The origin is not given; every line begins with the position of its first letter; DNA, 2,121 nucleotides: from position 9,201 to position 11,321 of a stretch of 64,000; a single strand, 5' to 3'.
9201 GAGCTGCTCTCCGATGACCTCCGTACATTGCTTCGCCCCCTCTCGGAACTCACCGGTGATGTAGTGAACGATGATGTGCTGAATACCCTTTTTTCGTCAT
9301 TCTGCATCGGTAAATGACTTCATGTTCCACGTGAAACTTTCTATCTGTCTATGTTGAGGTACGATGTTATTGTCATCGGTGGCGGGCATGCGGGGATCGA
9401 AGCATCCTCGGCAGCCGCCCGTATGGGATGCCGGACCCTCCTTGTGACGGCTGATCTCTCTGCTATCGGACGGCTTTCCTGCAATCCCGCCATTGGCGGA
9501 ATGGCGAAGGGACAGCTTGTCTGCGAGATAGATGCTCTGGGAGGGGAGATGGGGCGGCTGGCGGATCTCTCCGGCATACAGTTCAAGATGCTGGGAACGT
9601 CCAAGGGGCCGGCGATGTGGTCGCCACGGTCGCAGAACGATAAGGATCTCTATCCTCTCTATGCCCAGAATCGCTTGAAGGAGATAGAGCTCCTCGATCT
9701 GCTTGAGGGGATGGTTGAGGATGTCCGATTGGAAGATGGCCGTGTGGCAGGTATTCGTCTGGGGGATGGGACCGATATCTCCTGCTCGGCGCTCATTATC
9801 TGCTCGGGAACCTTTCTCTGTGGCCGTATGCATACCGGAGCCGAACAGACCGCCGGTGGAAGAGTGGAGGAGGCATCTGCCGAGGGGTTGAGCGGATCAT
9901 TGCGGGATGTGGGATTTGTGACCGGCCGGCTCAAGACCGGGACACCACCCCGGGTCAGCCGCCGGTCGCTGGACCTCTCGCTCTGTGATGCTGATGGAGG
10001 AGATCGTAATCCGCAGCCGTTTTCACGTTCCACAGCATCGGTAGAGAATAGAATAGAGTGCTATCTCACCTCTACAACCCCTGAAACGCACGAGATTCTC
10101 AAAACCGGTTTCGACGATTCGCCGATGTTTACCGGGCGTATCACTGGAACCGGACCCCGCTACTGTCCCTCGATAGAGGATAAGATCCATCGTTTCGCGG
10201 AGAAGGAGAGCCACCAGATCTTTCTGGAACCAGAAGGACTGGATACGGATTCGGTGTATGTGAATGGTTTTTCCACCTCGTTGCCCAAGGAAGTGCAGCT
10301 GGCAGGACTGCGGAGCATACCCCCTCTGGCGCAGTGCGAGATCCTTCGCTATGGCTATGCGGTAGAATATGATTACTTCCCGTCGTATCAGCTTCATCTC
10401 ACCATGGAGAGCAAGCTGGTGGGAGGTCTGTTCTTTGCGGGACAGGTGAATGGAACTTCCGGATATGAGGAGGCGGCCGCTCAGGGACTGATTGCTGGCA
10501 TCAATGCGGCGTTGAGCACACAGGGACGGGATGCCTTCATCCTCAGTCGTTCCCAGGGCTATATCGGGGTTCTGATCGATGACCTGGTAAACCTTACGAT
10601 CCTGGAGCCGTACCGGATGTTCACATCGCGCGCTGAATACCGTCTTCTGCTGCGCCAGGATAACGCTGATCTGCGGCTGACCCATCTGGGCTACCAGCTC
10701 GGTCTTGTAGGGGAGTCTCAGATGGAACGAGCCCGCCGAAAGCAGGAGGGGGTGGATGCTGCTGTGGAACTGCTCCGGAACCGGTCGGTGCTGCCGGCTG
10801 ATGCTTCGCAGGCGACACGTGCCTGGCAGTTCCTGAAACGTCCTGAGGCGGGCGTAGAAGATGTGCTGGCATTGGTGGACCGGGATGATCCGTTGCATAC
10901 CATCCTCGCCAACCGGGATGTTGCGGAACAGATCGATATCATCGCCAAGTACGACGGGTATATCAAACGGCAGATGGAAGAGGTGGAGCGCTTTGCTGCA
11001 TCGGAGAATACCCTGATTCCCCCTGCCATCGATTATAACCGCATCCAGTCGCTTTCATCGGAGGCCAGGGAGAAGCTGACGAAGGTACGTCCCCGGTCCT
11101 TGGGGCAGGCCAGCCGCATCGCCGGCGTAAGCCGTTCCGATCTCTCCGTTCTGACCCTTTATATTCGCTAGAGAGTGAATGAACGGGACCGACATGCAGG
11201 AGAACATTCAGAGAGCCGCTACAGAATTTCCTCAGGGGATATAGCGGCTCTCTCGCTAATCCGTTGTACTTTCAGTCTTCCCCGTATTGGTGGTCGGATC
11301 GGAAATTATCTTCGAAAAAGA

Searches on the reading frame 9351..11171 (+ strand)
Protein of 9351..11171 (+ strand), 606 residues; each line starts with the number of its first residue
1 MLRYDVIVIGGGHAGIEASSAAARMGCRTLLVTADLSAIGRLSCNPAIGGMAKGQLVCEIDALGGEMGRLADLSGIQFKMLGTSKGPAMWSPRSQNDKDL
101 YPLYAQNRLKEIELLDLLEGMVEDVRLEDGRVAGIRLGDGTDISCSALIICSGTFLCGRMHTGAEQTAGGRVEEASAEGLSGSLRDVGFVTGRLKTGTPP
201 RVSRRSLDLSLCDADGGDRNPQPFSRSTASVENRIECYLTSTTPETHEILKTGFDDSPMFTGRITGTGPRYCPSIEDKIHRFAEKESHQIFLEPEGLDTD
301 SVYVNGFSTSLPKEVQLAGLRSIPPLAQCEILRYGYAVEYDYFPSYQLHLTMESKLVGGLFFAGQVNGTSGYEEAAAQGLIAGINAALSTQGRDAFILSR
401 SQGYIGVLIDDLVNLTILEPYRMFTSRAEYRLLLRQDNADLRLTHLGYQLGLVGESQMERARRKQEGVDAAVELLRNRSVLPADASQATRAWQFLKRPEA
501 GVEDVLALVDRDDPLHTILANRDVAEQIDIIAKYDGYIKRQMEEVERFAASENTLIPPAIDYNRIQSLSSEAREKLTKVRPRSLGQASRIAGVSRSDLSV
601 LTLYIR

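Call 5: search_protein_families(library=pfam, proteins=[window:9351-11171:+])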
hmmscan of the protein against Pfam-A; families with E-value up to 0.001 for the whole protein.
window:9351-11171:+ (606 aa): 6 families
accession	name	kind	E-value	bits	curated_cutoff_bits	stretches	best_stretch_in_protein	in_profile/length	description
PF01134.28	GIDA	-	1.8e-148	495.3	22.1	1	5-393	1-390/391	Glucose inhibited division protein A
PF13932.14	SAM_GIDA_C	-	2.9e-23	81.9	27.1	1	546-601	1-56/57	tRNA modifying enzyme MnmG/GidA C-terminal helical bundle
PF21680.2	GIDA_C_1st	-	6.6e-13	49.7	24.7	1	456-542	2-96/96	tRNA modifying enzyme MnmG/GidA C-terminal helical domain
PF12831.13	FAD_oxidored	-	1.3e-09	38.4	27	1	5-153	1-145/416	FAD dependent oxidoreductase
PF03486.20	HI0933_like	-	5.9e-06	26.3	50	0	5-34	2-31/244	HI0933-like protein Rossmann domain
PF07992.20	Pyr_redox_2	-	7.4e-05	22.7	26.1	1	4-104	1-58/291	Pyridine nucleotide-disulphide oxidoreductase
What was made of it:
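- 7965..11171 (+): mnmE (7965-9317) and mnmG/gidA (9351-11171), classic origin-proximal genes. call 5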

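Call 59: find_related_loci(query=window:9351-11171:+, collection=metagenome_contigs, flank=10000)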
Query window:9351-11171:+ (606 aa) in metagenome_contigs; peptide patterns used: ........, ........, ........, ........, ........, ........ (x = any residue, [..] = any of these).
600 stretches matched a pattern (row limit reached: there are more); 588 encode a relative of the query (tblastn E <= 1e-3); the best 80 are kept; 80 distinct loci.
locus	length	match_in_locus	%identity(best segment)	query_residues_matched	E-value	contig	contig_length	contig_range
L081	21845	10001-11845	56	4-606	0e+0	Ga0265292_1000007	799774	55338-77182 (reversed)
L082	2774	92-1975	53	4-606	0e+0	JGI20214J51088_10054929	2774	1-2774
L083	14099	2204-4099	53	2-606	0e+0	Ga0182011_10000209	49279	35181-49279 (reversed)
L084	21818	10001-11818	55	13-606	0e+0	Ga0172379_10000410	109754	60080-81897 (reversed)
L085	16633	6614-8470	53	3-606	0e+0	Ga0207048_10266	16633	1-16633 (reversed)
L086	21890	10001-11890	54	4-606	0e+0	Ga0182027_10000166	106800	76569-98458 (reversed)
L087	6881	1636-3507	53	1-606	0e+0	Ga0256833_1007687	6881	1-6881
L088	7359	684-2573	55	4-606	0e+0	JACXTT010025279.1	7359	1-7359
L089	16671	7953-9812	54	4-606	0e+0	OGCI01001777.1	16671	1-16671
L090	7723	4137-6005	53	1-606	0e+0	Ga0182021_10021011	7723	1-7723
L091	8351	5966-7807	54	5-603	0e+0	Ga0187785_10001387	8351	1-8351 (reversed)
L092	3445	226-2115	54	4-605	0e+0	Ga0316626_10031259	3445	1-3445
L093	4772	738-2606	53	1-606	0e+0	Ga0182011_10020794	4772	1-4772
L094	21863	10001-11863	52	4-606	0e+0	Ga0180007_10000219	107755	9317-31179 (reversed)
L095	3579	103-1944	55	3-601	0e+0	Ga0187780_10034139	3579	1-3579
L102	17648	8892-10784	52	4-606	0e+0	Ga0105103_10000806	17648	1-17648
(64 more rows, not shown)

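Call 66: search_protein_families(library=pfam, proteins=[L102:2600-4105:-, L102:4696-5100:+, L102:5425-7206:+, L102:35-2509:-, L091:1966-2355:+, L091:2594-4387:+], max_evalue=0.00001)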
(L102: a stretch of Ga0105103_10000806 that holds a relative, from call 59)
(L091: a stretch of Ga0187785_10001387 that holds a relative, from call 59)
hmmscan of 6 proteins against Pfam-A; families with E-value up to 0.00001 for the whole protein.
L102:2600-4105:- (501 aa): 5 families
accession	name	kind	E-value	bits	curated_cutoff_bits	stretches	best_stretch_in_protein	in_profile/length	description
PF00308.24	Bac_DnaA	-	2.1e-66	223.5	23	1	164-325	1-161/162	Bacterial DnaA ATPAse domain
PF08299.17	Bac_DnaA_C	-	1e-27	96.4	31.5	1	409-477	1-69/69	Bacterial dnaA protein helix-turn-helix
PF11638.13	DnaA_N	-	4.4e-17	62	24.6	1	46-104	3-62/65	DnaA N-terminal domain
PF01695.23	IstB_IS21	-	6.9e-10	39.3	24.1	1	201-304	95-195/238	IstB-like ATP binding protein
PF22688.2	Hda_lid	-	2e-07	31.3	27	1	334-396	3-65/65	Hda, lid domain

L102:4696-5100:+ (134 aa): 1 family
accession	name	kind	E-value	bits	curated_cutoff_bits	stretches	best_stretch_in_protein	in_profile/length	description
PF00825.24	Ribonuclease_P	-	7.3e-11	42.5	22.3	1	8-84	2-77/109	Ribonuclease P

L102:5425-7206:+ (593 aa): 2 families
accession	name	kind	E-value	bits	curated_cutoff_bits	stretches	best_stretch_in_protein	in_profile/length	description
PF02096.25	60KD_IMP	-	1e-60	204.9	35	1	371-562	1-163/163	60Kd inner membrane protein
PF14849.12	YidC_periplas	-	4.8e-30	105.9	24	1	81-349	2-276/283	YidC periplasmic domain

L102:35-2509:- (824 aa): 4 families
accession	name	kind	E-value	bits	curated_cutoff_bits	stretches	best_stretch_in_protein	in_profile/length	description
PF13654.12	AAA_32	-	1.5e-45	154.9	21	1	340-471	2-133/133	LonB-like, AAA domain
PF20436.4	LonB_AAA-LID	-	6.2e-19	68.2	22.4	1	499-580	1-65/65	Archaeal LonB, AAA+ ATPase LID domain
PF20437.3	LonC_helical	-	2.4e-14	53.5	24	1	102-133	1-32/34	Lon-like LonC helical domain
PF05362.19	Lon_C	-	1.6e-08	34.8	21.1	1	689-790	107-197/205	Lon protease (S16) C-terminal proteolytic domain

L091:1966-2355:+ (129 aa): 1 family
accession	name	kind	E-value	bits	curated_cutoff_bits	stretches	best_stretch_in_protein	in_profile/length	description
PF00825.24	Ribonuclease_P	-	5e-16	59.1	22.3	1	1-86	1-78/109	Ribonuclease P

L091:2594-4387:+ (597 aa): 2 families
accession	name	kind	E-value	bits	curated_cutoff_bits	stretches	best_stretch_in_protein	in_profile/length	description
PF02096.25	60KD_IMP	-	3.3e-60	203.2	35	1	375-566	1-163/163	60Kd inner membrane protein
PF14849.12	YidC_periplas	-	7.7e-31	108.5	24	1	84-353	2-276/283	YidC periplasmic domain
